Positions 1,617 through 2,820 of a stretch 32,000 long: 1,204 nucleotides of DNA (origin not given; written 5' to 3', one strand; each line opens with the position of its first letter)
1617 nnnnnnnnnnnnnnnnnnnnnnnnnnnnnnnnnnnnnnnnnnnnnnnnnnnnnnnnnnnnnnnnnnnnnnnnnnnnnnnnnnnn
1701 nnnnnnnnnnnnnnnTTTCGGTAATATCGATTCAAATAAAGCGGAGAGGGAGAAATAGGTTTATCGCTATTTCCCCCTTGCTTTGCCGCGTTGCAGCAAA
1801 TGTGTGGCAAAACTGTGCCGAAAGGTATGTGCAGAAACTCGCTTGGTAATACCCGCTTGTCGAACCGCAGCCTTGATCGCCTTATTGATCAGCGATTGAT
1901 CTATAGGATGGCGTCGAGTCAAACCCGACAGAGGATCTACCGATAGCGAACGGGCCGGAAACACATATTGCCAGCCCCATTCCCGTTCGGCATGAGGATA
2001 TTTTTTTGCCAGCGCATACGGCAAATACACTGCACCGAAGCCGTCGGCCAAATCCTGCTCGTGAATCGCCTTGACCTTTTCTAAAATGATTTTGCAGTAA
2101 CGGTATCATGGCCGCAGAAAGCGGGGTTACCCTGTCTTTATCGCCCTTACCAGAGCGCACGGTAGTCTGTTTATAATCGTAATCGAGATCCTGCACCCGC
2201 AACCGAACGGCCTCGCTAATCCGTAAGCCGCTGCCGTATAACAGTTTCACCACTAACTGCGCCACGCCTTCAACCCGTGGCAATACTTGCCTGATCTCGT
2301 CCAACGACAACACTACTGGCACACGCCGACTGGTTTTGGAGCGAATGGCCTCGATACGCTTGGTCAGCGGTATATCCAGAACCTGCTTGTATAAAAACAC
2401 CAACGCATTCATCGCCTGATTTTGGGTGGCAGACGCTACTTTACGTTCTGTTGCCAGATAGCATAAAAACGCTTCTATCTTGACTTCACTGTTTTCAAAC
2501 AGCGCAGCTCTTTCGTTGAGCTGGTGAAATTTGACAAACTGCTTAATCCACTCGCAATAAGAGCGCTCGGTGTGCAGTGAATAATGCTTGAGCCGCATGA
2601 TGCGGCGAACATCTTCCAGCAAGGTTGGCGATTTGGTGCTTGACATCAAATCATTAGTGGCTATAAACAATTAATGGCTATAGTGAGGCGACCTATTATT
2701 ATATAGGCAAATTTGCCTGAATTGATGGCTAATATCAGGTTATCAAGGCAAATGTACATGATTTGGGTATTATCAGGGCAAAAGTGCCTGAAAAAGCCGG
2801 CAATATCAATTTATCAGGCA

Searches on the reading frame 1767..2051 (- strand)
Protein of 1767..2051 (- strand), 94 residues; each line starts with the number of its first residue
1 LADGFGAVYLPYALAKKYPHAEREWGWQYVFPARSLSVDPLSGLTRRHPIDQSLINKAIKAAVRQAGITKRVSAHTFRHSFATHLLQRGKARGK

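Call 37: search_protein_families(library=pfam, proteins=[window:1767-2051:-], max_evalue=0.001)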
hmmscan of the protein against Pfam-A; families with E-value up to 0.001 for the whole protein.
window:1767-2051:- (94 aa): 1 family
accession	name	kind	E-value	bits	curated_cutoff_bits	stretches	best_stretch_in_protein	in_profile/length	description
PF00589.27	Phage_integrase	-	5.6e-11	43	27.1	1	28-89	94-144/172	Phage integrase family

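Call 69: search_protein_families(library=ncbifam, proteins=[window:1767-2051:-], max_evalue=0.001)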
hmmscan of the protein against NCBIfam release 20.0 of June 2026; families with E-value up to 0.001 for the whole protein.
window:1767-2051:- (94 aa): 7 families
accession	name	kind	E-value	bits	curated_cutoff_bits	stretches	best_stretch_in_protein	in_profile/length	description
TIGR02249.1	integrase_gron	subfamily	1.6e-35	123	265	1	2-90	189-277/315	integron integrase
NF011946.0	PRK15417.1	equivalog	5.3e-23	81.7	435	1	2-89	204-291/337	integron integrase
TIGR02225.1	recomb_XerD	equivalog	1.5e-11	44.2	329.6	1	45-89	206-250/290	site-specific tyrosine recombinase XerD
NF040815.2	recomb_XerA_Arch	equivalog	2.1e-11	43.9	220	1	45-90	186-231/263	site-specific tyrosine recombinase/integron integrase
TIGR02224.1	recomb_XerC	equivalog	5.4e-10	39.1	335.15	1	47-90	211-254/295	tyrosine recombinase XerC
NF001399.0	PRK00283.1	subfamily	1.8e-09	37.3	279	1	45-89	214-259/300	tyrosine recombinase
NF002331.0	PRK01287.1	subfamily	6.5e-06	25.3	371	1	49-89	247-288/365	site-specific tyrosine recombinase XerC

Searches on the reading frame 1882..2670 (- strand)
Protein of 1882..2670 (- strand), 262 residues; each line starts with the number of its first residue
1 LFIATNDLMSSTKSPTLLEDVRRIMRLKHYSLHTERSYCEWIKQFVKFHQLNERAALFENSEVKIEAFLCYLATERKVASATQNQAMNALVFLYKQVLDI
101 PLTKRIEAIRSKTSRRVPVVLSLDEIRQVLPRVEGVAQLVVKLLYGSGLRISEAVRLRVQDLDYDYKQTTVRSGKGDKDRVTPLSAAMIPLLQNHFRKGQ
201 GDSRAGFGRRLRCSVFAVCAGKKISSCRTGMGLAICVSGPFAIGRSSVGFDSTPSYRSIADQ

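Call 37: search_protein_families(library=pfam, proteins=[window:1882-2670:-], max_evalue=0.001)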
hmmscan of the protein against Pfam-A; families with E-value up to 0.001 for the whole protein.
window:1882-2670:- (262 aa): 2 families
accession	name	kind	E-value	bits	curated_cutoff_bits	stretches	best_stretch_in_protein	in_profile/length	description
PF13495.12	Phage_int_SAM_4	-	3.3e-23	82.3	27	1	17-102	1-83/85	Phage integrase, N-terminal SAM-like domain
PF00589.27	Phage_integrase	-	3.1e-12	47.1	27.1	1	132-199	14-86/172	Phage integrase family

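Call 69: search_protein_families(library=ncbifam, proteins=[window:1882-2670:-], max_evalue=0.001)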
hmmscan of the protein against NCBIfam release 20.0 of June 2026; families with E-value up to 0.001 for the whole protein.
window:1882-2670:- (262 aa): 9 families
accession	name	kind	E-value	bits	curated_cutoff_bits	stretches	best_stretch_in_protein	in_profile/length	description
TIGR02249.1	integrase_gron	subfamily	3.5e-60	204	265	1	17-198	1-179/315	integron integrase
NF011946.0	PRK15417.1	equivalog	9.7e-47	159.8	435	1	11-196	10-192/337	integron integrase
NF040815.2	recomb_XerA_Arch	equivalog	1.2e-23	84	220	1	23-204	5-180/263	site-specific tyrosine recombinase/integron integrase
TIGR02224.1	recomb_XerC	equivalog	1.3e-21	77.3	335.15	1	26-224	9-214/295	tyrosine recombinase XerC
TIGR02225.1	recomb_XerD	equivalog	1.4e-19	70.5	329.6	1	28-201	11-189/290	site-specific tyrosine recombinase XerD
NF001399.0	PRK00283.1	subfamily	8.9e-19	67.8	279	1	29-201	21-199/300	tyrosine recombinase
NF002331.0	PRK01287.1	subfamily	3.7e-15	55.8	371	1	24-194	36-221/365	site-specific tyrosine recombinase XerC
NF002685.0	PRK02436.1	equivalog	8.8e-08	32.3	178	1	20-196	4-171/245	site-specific tyrosine recombinase XerD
NF003462.0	PRK05084.1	equivalog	2.3e-05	23.3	267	1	140-194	200-253/360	tyrosine recombinase XerS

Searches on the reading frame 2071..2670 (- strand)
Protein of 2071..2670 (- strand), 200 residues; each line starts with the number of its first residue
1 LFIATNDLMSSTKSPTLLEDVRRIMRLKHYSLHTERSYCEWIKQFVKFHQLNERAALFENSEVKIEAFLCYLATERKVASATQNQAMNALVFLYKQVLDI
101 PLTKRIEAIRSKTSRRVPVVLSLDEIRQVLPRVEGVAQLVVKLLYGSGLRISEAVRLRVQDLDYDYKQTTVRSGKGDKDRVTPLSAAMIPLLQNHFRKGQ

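Call 84: find_homologous_proteins(query=window:2071-2670:-, max_evalue=1e-20)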
Query window:2071-2670:- (200 aa): 6902 proteins with E <= 1e-20 among 7576 candidates; the best 120 are listed.
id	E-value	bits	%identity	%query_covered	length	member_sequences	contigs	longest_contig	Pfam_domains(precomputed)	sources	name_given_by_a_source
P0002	1.9e-113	395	98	95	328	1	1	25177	PF13495.13,PF00589.28,PF16795.11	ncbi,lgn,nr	ncbi:integron integrase [Nitrosococcus oceani]|nr:integron integrase [Nitrosococcus oceani] KFI23161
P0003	1.3e-105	369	90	95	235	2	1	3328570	PF13495.13,PF00589.28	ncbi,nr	ncbi:phage integrase N-terminal SAM-like domain-containing protein [Nitrosococcus watsonii]|nr:phage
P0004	1.2e-100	353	87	95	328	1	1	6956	PF13495.13,PF00589.28,PF16795.11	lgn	-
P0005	2.2e-99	349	86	95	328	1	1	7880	PF13495.13,PF00589.28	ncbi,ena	-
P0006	7.6e-99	347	85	95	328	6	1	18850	PF13495.13,PF00589.28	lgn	-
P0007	6.4e-92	325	77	95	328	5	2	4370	PF13495.13,PF00589.28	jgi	-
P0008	2.0e-91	323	79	95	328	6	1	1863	PF13495.13,PF00589.28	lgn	-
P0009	1.3e-90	320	78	95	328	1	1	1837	PF13495.13,PF00589.28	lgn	-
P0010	1.4e-90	320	78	95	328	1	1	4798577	PF13495.13,PF00589.28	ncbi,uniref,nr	ncbi:integron integrase [Methylomonas sp. LL1]|uniref:integron integrase n=1 Tax=Methylomonas sp. LL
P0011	1.9e-90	320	77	95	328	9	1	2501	PF13495.13,PF00589.28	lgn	-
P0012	8.7e-90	318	77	94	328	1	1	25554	PF13495.13,PF00589.28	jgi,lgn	-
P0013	8.8e-90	318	77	94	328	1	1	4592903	PF13495.13,PF00589.28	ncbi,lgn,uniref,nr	ncbi:integron integrase [Methylomonas rapida]|uniref:Integron integrase n=1 Tax=Methylomonas rapida 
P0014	9.2e-90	318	77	94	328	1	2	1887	PF13495.13,PF00589.28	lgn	-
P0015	4.1e-87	309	74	95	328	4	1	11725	PF13495.13,PF00589.28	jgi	jgi:integron integrase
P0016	9.5e-87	308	75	95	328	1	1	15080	PF13495.13,PF00589.28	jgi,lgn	-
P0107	2.1e-67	245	82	73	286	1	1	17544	PF13495.13,PF00589.28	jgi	jgi:integron integrase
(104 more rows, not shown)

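Call 85: find_encoding_contigs(protein=P0002, flank=10000, max_places=3)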
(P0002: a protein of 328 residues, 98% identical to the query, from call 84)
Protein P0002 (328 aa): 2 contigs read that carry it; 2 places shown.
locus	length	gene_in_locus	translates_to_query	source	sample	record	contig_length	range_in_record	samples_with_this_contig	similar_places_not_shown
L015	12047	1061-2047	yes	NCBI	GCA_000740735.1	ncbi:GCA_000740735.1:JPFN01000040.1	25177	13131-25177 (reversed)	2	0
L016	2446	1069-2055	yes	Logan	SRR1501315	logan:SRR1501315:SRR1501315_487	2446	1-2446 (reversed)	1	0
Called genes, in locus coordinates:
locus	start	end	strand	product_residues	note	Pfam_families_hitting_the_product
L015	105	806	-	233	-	PF01965:DJ-1_PfpI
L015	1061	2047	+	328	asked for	PF13495:Phage_int_SAM_4, PF00589:Phage_integrase, PF16795:Phage_integr_3 (faint)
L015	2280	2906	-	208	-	PF11075:DUF2780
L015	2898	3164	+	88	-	-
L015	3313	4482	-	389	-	PF12323:HTH_OrfB_IS605, PF01385:OrfB_IS605, PF07282:Cas12f1-like_TNB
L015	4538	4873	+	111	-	PF01797:Y1_Tnp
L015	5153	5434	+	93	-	PF10262:Rdx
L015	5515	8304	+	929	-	PF00133:tRNA-synt_1, PF09334:tRNA-synt_1g (weak), PF13603:tRNA-synt_1_2 (weak), PF08264:Anticodon_1, PF10458:Val_tRNA-synt_C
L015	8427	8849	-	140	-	PF13473:Cupredoxin_1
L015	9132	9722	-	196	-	PF11563:Protoglobin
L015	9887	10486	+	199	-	PF12802:MarR_2, PF13463:HTH_27, PF09339:HTH_IclR (weak), PF13601:HTH_34 (faint)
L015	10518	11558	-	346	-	PF05343:Peptidase_M42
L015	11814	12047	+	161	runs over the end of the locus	PF00254:FKBP_C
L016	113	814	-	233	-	PF01965:DJ-1_PfpI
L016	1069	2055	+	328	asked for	PF13495:Phage_int_SAM_4, PF00589:Phage_integrase, PF16795:Phage_integr_3 (faint)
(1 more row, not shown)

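Call 86: find_encoding_contigs(protein=P0006, flank=10000, max_places=3)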
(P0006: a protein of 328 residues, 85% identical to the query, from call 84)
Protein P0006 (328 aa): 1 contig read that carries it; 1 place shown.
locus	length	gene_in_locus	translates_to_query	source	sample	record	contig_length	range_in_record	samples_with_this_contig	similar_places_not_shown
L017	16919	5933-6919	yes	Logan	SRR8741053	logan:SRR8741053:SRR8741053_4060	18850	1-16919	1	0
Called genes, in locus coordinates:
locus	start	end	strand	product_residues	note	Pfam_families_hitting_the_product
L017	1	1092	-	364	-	?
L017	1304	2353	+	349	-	PF01212:Beta_elim_lyase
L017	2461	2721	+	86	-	PF09630:DUF2024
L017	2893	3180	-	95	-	-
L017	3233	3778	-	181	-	-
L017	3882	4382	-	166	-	PF04971:Phage_holin_2_1 (faint)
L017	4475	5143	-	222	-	-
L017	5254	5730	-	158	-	-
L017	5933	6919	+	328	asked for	PF13495:Phage_int_SAM_4, PF00589:Phage_integrase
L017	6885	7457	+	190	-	PF02590:SPOUT_MTase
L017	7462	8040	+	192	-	PF02545:Maf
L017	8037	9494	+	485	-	PF00575:S1 (weak), PF10150:RNase_E_G, PF20833:RNase_E_G_Thio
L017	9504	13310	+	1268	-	PF13116:YhdP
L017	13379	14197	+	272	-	PF00795:CN_hydrolase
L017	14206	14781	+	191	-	-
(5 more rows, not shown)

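Call 87: find_encoding_contigs(protein=P0005, flank=10000, max_places=3)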
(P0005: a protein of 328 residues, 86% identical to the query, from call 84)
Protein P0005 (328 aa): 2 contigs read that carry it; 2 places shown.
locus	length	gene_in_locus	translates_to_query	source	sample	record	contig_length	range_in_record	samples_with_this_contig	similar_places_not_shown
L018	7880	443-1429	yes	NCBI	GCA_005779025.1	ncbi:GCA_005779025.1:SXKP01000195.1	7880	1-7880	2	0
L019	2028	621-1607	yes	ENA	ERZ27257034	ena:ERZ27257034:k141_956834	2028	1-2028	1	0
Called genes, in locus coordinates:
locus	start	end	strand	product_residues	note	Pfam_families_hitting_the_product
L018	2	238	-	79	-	?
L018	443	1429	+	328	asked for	PF13495:Phage_int_SAM_4, PF00589:Phage_integrase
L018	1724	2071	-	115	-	PF13994:PgaD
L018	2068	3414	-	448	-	PF13506:Glyco_transf_21, PF13641:Glyco_tranf_2_3, PF00535:Glycos_transf_2, PF10111:Glyco_tranf_2_2 (weak), PF03142:Chitin_synth_2 (faint), PF13632:Glyco_trans_2_3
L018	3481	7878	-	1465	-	?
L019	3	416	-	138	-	?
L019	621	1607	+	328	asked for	PF13495:Phage_int_SAM_4, PF00589:Phage_integrase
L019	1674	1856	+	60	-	-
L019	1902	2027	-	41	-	?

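Call 88: find_encoding_contigs(protein=P0004, flank=10000, max_places=3)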
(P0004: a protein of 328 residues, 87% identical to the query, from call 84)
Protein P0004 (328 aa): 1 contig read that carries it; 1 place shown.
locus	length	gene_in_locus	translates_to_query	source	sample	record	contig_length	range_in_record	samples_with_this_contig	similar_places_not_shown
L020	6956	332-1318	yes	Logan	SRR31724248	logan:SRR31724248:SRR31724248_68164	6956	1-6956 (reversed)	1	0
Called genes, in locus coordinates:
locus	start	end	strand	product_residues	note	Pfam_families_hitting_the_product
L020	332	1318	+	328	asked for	PF13495:Phage_int_SAM_4, PF00589:Phage_integrase, PF16795:Phage_integr_3 (faint)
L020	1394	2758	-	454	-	PF02055:Glyco_hydro_30, PF02057:Glyco_hydro_59, PF17189:Glyco_hydro_30C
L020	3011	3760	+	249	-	PF07317:PilZN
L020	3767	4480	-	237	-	PF00072:Response_reg, PF00486:Trans_reg_C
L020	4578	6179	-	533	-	PF06381:Phage_portal_3 (weak), PF00672:HAMP, PF00512:HisKA, PF02518:HATPase_c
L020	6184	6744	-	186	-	-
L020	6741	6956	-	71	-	?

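Call 94: find_encoding_contigs(protein=P0107, flank=10000, max_places=2)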
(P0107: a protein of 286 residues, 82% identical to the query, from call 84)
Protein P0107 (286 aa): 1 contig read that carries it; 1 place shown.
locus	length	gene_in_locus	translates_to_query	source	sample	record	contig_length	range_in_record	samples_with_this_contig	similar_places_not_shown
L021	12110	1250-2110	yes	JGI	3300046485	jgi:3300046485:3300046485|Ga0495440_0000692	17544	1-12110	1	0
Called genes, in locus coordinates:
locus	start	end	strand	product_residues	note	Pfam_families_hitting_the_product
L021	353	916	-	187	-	PF13302:Acetyltransf_3, PF00583:Acetyltransf_1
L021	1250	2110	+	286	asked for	PF13495:Phage_int_SAM_4, PF00589:Phage_integrase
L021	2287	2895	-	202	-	PF00440:TetR_N, PF16925:TetR_C_13, PF21993:TetR_C_13_2 (weak)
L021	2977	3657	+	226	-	PF02798:GST_N, PF13417:GST_N_3, PF13409:GST_N_2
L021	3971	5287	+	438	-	PF00696:AA_kinase, PF00583:Acetyltransf_1 (weak), PF13508:Acetyltransf_7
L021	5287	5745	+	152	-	PF00293:NUDIX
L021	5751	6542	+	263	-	PF00149:Metallophos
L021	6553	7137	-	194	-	PF00293:NUDIX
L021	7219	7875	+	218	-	PF12710:HAD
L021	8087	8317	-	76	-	PF01206:TusA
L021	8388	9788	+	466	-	PF13241:NAD_binding_7, PF14824:Sirohm_synth_M (weak), PF10414:CysG_dimeriser, PF00590:TP_methylase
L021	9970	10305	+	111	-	PF13442:Cytochrome_CBB3 (weak)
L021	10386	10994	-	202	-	-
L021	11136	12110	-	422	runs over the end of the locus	PF00764:Arginosuc_synth, PF20979:Arginosuc_syn_C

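Call 95: find_encoding_contigs(protein=P0012, flank=10000, max_places=2)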
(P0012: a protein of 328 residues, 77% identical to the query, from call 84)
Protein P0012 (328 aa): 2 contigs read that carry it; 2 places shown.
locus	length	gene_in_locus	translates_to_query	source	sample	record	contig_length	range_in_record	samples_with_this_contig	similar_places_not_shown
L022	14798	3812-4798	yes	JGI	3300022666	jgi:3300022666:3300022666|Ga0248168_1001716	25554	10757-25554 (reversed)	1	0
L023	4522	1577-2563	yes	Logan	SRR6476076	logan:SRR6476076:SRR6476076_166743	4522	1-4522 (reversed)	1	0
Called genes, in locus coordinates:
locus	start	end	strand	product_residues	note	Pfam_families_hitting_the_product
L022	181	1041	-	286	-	PF01797:Y1_Tnp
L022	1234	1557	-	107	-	-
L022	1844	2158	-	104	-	PF11342:DUF3144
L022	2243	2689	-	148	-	PF25191:DUF7832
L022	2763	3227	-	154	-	-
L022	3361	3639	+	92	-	-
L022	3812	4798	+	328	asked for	PF13495:Phage_int_SAM_4, PF00589:Phage_integrase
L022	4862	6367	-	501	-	PF00115:COX1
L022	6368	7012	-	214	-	PF13442:Cytochrome_CBB3 (faint), PF22085:NorB_cytochrome_c-like (faint), PF00034:Cytochrom_C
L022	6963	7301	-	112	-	-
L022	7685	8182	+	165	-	PF02082:Rrf2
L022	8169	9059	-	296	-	PF00892:EamA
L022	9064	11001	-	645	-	PF16177:ACAS_N, PF00501:AMP-binding, PF13193:AMP-binding_C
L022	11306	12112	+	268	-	PF00563:EAL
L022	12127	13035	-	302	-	PF00749:tRNA-synt_1c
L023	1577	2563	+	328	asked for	PF13495:Phage_int_SAM_4, PF00589:Phage_integrase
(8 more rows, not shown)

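Call 96: find_encoding_contigs(protein=P0016, flank=10000, max_places=2)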
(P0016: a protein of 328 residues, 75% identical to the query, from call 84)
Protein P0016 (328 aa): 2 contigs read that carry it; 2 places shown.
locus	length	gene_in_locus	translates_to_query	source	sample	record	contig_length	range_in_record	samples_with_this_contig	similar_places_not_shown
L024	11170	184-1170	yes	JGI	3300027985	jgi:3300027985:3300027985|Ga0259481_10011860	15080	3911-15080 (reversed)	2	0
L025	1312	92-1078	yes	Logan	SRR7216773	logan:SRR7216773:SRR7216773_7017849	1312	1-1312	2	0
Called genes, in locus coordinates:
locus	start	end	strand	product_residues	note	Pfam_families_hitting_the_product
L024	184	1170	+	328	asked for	PF13495:Phage_int_SAM_4, PF00589:Phage_integrase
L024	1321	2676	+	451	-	PF00202:Aminotran_3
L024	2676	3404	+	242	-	PF20260:PUA_4, PF04452:Methyltrans_RNA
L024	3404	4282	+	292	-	PF02517:Rce1-like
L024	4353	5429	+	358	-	PF01636:APH, PF02958:EcKL, PF07914:DUF1679 (weak)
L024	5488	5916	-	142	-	-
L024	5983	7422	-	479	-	PF02878:PGM_PMM_I, PF02879:PGM_PMM_II, PF02880:PGM_PMM_III, PF00408:PGM_PMM_IV (weak)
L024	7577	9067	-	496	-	PF01935:DUF87 (weak), PF05872:HerA_C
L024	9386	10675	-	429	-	-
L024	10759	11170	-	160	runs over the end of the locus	PF04461:YajQ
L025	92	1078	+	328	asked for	PF13495:Phage_int_SAM_4, PF00589:Phage_integrase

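Call 98: find_encoding_contigs(protein=P0003, flank=10000, max_places=2)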
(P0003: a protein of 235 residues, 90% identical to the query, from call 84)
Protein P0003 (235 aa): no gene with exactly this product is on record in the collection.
